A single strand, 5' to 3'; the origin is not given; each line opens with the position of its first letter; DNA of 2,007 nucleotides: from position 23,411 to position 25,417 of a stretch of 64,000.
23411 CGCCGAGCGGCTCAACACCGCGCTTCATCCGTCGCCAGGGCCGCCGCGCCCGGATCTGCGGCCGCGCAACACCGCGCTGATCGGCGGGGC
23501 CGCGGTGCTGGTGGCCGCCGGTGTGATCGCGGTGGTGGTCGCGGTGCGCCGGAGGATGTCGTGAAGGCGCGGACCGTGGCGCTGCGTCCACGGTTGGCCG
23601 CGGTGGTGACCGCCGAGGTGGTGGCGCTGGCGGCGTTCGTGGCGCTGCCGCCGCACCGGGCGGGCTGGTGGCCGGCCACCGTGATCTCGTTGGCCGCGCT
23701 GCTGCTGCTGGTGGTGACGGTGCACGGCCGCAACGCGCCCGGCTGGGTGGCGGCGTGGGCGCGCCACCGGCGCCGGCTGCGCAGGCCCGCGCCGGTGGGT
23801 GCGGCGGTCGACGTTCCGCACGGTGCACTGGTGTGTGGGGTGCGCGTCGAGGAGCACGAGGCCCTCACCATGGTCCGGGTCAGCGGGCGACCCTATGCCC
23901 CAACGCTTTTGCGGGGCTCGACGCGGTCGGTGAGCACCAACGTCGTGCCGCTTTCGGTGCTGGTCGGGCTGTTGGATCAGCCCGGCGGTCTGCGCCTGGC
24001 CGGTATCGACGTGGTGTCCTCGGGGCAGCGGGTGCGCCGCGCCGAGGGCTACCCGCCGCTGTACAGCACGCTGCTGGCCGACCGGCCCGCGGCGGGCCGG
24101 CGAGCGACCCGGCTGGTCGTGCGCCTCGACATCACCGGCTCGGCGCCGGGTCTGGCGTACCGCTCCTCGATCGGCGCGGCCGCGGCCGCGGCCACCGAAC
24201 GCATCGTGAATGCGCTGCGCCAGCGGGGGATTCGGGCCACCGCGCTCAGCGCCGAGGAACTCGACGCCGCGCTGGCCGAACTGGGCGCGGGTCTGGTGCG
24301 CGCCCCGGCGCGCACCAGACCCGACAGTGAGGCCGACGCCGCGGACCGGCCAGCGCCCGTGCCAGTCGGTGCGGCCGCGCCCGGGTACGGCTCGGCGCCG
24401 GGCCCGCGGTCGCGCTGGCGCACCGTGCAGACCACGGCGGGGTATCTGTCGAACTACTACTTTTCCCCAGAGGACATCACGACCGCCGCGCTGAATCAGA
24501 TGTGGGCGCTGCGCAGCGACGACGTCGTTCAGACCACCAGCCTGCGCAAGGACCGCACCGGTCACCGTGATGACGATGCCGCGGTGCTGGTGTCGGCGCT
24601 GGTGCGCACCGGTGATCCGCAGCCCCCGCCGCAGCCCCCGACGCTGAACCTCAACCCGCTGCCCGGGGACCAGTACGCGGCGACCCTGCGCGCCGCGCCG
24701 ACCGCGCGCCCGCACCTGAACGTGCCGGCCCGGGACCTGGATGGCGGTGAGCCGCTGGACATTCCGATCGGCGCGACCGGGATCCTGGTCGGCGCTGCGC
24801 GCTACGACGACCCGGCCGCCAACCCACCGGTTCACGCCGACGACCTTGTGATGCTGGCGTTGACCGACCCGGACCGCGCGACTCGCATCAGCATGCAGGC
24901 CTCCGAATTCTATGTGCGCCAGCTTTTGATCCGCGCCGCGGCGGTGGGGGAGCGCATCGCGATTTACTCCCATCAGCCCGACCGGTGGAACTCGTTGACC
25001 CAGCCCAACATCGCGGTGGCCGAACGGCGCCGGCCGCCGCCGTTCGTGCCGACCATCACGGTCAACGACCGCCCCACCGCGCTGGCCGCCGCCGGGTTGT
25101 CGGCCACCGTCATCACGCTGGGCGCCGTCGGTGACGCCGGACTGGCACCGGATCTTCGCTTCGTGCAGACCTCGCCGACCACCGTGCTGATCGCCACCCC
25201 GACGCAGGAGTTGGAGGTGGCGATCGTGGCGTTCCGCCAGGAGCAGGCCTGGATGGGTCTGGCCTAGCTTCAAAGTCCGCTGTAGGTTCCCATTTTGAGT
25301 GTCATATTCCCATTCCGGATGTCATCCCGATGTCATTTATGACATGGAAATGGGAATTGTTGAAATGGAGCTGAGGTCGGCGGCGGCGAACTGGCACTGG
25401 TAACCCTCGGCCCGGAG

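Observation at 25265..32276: Tn7-like tnsABC-tniQ element docked 13 nt behind the ESX gene eccE: a possible new homing site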

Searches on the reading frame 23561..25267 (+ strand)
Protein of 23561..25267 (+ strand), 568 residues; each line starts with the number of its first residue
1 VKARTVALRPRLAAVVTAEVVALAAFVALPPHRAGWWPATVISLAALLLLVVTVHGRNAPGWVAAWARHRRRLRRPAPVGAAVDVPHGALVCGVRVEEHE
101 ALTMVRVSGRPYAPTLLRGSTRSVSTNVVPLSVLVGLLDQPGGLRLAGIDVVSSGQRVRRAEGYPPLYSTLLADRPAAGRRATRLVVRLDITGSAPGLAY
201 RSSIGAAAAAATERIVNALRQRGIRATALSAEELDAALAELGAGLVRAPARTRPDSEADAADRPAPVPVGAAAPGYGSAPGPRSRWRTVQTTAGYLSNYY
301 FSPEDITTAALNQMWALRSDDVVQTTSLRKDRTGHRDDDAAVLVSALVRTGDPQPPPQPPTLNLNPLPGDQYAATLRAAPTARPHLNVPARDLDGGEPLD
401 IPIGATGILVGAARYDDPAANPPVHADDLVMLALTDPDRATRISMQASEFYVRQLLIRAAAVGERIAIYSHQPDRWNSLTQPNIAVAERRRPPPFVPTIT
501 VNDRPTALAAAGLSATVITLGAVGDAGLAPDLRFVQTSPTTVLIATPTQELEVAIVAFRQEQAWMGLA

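Call 3: search_protein_families(library=pfam, proteins=[window:23561-25267:+])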
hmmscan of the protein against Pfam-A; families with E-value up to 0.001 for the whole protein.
window:23561-25267:+ (568 aa): 1 family
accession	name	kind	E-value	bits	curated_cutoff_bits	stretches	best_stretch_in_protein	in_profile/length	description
PF11203.13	EccE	-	5.3e-10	40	23.7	1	177-299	1-95/97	Putative type VII ESX secretion system translocon, EccE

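Call 47: find_encoding_contigs(protein=window:23561-25267:+, flank=10000, max_places=6)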
Protein window:23561-25267:+ (568 aa): no gene with exactly this product is on record in the collection.

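Call 59: find_homologous_proteins(query=window:23561-25267:+, max_evalue=1e-30)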
Query window:23561-25267:+ (568 aa): 288 proteins with E <= 1e-30 among 8000 candidates; the best 120 are listed.
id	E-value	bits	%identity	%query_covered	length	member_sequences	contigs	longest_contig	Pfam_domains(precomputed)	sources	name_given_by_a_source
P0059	0.0e+0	1184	98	100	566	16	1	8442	PF11203.14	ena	-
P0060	0.0e+0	1159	96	100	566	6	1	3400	PF11203.14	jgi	-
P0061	0.0e+0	1129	94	100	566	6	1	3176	PF11203.14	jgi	jgi:type VII secretion protein EccE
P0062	0.0e+0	1124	94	100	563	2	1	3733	PF11203.14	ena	-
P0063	0.0e+0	1097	92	100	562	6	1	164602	PF11203.14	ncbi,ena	-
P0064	0.0e+0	1078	92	100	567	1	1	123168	PF11203.14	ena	-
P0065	0.0e+0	1029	86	100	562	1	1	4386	PF11203.14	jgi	jgi:type VII secretion protein EccE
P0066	5.3e-272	922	78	100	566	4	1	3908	PF11203.14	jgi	jgi:type VII secretion protein EccE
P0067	9.2e-270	914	77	100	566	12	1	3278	PF11203.14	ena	-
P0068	4.6e-267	905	77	100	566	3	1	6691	PF11203.14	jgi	jgi:type VII secretion protein EccE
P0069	1.0e-263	894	75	100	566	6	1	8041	PF11203.14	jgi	jgi:type VII secretion protein EccE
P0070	1.1e-261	888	73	100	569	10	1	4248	PF11203.14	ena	-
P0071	1.7e-261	887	73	100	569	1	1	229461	PF11203.14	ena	-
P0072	3.3e-260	883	77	96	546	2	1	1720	PF11203.14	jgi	jgi:type VII secretion protein EccE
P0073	7.8e-251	852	72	100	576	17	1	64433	PF11203.14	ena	-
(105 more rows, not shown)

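Call 60: find_encoding_contigs(protein=P0063, flank=10000, max_places=3)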
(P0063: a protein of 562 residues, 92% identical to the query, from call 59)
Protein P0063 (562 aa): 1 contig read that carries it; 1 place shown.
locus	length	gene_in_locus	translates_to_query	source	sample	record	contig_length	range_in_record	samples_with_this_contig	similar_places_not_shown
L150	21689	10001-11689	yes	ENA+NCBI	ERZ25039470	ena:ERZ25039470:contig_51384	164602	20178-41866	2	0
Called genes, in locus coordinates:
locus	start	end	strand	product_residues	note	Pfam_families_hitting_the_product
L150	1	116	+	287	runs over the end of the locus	PF14011:ESX-1_EspG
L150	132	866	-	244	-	PF14808:TMEM164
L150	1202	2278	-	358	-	PF06500:FrsA-like (weak), PF00561:Abhydrolase_1 (weak), PF12697:Abhydrolase_6 (weak)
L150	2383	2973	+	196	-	PF00440:TetR_N, PF16859:TetR_C_11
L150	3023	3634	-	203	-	PF11259:DUF3060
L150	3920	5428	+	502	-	PF05108:T7SS_ESX1_EccB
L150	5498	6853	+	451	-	-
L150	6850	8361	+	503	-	PF08817:YukD, PF19053:EccD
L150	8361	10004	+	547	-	PF00082:Peptidase_S8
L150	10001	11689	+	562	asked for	PF11203:EccE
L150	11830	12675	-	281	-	PF00378:ECH_1, PF16113:ECH_2 (weak)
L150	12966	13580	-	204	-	PF00903:Glyoxalase, PF22677:Ble-like_N (faint)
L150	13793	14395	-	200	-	PF02426:MIase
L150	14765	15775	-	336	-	PF14224:DUF4331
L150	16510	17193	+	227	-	PF00106:adh_short, PF01370:Epimerase (weak), PF08659:KR, PF13460:NAD_binding_10 (weak), PF13561:adh_short_C2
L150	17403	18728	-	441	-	PF01526:DDE_Tnp_Tn3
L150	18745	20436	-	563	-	PF13700:DUF4158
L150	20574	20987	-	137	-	PF00903:Glyoxalase (weak), PF12681:Glyoxalase_2 (weak)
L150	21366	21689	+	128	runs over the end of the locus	PF02311:AraC_binding (weak), PF07883:Cupin_2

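Call 61: find_encoding_contigs(protein=P0064, flank=10000, max_places=3)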
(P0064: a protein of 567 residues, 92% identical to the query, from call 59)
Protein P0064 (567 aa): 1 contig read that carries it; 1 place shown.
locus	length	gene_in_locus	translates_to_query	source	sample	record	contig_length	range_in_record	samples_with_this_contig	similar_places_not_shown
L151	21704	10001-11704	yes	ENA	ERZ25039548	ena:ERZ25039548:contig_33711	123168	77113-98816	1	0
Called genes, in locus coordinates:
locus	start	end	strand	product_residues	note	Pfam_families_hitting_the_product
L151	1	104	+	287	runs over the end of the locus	PF14011:ESX-1_EspG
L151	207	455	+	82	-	-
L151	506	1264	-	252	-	PF14808:TMEM164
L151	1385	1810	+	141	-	-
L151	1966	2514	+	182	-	PF10708:DUF2510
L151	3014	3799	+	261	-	-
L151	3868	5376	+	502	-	PF05108:T7SS_ESX1_EccB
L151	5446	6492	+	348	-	-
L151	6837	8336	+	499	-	PF08817:YukD, PF19053:EccD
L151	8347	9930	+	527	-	PF00082:Peptidase_S8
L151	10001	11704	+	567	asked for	PF11203:EccE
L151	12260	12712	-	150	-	PF00903:Glyoxalase, PF12681:Glyoxalase_2 (faint), PF22677:Ble-like_N (faint)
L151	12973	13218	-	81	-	-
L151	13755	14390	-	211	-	PF03807:F420_oxidored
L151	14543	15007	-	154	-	PF00903:Glyoxalase, PF12681:Glyoxalase_2 (weak), PF18029:Glyoxalase_6, PF22677:Ble-like_N (faint)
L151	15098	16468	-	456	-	PF07992:Pyr_redox_2, PF13738:Pyr_redox_3 (faint), PF00070:Pyr_redox, PF02852:Pyr_redox_dim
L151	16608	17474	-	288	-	PF13379:NMT1_2 (faint), PF09084:NMT1, PF12974:Phosphonate-bd (weak)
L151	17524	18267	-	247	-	PF00106:adh_short, PF08659:KR, PF13561:adh_short_C2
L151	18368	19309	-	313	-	PF00248:Aldo_ket_red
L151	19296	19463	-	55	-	-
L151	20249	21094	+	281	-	PF01610:DDE_Tnp_ISL3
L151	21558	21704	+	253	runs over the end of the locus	PF26550:Tricorn_2nd (faint), PF26549:Tricorn_N, PF07676:PD40 (weak)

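Call 62: find_encoding_contigs(protein=P0059, flank=10000, max_places=3)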
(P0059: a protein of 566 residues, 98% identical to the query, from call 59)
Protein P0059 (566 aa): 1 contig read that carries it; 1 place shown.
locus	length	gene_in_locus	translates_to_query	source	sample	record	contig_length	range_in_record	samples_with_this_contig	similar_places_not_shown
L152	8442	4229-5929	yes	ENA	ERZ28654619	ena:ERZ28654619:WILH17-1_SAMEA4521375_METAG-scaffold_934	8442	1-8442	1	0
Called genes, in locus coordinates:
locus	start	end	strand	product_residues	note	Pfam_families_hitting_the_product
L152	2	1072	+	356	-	?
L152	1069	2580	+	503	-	PF08817:YukD, PF19053:EccD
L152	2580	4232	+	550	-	PF00082:Peptidase_S8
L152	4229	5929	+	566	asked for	PF11203:EccE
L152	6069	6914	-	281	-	PF00378:ECH_1, PF16113:ECH_2 (weak)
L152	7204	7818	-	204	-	PF00903:Glyoxalase, PF22677:Ble-like_N (faint)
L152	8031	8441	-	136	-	?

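Call 71: search_protein_families(library=ncbifam, proteins=[window:23561-25267:+], max_evalue=0.001)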
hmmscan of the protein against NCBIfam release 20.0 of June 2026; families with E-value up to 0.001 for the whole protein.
window:23561-25267:+ (568 aa): 1 family
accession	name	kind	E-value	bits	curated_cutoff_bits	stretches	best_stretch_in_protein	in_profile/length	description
TIGR03923.1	T7SS_EccE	equivalog_domain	6.3e-87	291.7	108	1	11-385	4-344/344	type VII secretion protein EccE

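Call 73: find_encoding_contigs(protein=P0071, flank=10000, max_places=2)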
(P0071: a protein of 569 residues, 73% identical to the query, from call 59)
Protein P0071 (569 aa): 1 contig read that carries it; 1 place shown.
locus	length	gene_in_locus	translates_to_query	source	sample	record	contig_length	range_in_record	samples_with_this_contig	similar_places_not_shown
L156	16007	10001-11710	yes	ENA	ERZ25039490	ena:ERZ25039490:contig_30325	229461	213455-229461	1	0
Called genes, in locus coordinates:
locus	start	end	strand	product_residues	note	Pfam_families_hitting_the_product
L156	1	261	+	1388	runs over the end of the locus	PF01580:FtsK_SpoIIIE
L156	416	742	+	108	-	PF00934:PE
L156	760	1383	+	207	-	PF00823:PPE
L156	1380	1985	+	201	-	-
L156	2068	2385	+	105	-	-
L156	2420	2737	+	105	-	PF06013:WXG100 (weak)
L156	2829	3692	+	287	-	PF14011:ESX-1_EspG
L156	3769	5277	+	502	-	PF05108:T7SS_ESX1_EccB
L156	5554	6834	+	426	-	PF01656:CbiA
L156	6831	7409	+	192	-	PF08817:YukD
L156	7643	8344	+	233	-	PF19053:EccD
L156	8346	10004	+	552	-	PF00082:Peptidase_S8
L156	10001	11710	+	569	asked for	PF11203:EccE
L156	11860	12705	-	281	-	PF00378:ECH_1, PF16113:ECH_2 (weak)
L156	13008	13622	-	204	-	PF00903:Glyoxalase, PF22677:Ble-like_N (faint)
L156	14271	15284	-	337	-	PF14224:DUF4331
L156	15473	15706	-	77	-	PF14230:DUF4333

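Call 74: find_encoding_contigs(protein=P0073, flank=10000, max_places=2)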
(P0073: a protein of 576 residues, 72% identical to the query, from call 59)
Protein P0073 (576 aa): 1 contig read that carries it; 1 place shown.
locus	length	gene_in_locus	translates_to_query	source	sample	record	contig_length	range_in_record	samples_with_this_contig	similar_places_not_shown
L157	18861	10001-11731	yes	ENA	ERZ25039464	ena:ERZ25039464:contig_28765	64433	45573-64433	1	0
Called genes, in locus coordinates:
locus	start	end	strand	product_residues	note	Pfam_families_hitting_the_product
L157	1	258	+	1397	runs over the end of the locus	PF01580:FtsK_SpoIIIE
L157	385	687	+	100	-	PF00934:PE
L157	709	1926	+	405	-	PF00823:PPE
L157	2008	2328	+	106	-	-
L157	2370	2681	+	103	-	PF06013:WXG100 (weak)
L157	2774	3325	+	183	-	PF14011:ESX-1_EspG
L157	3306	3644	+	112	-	PF14011:ESX-1_EspG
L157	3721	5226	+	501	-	PF05108:T7SS_ESX1_EccB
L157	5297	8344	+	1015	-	PF01656:CbiA, PF08817:YukD, PF19053:EccD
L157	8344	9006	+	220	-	-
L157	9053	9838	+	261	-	PF00082:Peptidase_S8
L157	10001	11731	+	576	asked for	PF11203:EccE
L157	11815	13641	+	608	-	PF13700:DUF4158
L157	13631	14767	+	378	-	PF01526:DDE_Tnp_Tn3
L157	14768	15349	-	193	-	PF00239:Resolvase, PF02796:HTH_7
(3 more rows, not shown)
